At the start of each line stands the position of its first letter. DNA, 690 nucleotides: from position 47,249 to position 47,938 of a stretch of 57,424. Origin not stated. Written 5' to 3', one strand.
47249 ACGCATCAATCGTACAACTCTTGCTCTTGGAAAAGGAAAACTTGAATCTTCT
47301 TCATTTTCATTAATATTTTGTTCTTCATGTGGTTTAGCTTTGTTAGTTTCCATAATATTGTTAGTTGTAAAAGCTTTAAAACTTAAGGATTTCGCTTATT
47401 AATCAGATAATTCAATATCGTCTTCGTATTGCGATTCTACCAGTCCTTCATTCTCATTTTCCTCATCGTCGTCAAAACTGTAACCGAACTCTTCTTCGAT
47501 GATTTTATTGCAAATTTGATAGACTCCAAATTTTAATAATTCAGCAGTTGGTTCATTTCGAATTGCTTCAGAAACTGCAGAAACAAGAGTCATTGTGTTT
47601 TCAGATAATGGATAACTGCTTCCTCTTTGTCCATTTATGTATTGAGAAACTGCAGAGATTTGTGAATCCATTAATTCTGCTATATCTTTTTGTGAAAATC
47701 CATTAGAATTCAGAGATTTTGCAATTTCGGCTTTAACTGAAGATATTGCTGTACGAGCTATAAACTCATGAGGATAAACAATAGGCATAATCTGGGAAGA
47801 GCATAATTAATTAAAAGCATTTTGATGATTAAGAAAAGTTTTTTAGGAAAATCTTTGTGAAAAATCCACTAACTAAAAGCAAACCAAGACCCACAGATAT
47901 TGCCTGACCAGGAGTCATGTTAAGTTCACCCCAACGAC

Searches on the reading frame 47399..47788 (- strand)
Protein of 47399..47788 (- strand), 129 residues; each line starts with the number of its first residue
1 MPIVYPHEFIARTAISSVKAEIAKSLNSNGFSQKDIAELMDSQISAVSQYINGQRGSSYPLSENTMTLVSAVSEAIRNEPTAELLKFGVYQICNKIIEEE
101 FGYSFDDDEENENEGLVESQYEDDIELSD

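Call 64: search_protein_families(library=pfam, proteins=[window:47399-47788:-], max_evalue=0.001)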
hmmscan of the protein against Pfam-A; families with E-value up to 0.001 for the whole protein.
window:47399-47788:- (129 aa): 1 family
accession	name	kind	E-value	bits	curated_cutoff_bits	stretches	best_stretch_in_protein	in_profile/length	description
PF01381.28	HTH_3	-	0.00027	21.4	23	1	25-55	4-34/55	Helix-turn-helix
